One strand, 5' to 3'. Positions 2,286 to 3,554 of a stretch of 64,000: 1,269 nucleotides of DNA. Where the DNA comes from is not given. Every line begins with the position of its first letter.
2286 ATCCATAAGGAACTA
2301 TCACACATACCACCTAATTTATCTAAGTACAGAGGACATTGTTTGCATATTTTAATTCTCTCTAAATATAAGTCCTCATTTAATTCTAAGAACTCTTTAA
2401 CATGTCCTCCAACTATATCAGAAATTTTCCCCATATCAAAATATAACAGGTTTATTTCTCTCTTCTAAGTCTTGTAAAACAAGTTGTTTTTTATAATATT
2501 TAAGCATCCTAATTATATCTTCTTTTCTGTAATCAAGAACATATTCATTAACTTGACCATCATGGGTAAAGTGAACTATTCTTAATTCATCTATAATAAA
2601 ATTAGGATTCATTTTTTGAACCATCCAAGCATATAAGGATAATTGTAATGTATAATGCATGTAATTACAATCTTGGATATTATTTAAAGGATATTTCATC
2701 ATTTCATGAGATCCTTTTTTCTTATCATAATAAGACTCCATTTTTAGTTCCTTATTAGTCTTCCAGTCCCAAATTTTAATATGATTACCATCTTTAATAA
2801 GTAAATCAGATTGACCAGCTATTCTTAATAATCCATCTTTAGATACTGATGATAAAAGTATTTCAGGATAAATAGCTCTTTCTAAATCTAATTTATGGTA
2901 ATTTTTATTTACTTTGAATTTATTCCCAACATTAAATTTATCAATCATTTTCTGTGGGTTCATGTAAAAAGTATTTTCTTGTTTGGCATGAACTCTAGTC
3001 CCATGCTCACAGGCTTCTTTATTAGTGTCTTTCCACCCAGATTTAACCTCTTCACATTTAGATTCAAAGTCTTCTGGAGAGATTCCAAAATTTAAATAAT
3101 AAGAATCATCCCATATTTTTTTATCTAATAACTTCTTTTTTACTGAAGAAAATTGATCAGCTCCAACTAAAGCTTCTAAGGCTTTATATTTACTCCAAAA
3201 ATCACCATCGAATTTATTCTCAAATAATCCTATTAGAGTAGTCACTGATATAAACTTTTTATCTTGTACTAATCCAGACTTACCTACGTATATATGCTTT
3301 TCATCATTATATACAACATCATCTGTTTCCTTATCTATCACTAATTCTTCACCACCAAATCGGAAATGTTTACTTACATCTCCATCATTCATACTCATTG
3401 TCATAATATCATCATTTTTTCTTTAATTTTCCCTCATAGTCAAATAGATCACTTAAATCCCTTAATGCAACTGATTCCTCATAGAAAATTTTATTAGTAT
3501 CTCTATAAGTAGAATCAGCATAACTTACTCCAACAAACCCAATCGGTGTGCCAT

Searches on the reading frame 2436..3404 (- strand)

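Call 25: search_protein_families(library=pfam, proteins=[window:2436-3404:-], max_evalue=0.001)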
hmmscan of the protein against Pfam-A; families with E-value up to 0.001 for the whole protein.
window:2436-3404:- (322 aa): 1 family
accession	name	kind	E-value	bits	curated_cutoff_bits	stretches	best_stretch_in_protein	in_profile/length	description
PF12705.13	PDDEXK_1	-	8.8e-06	26.3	22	1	163-267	104-174/247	PD-(D/E)XK nuclease superfamily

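Call 26: search_protein_families(library=phrogs, proteins=[window:2436-3404:-], max_evalue=0.00001)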
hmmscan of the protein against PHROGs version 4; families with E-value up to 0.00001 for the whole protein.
window:2436-3404:- (322 aa): 1 family
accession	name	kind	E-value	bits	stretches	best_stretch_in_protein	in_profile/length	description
phrog_298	-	DNA, RNA and nucleotide metabolism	6e-24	85.9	1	23-309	42-263/293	exonuclease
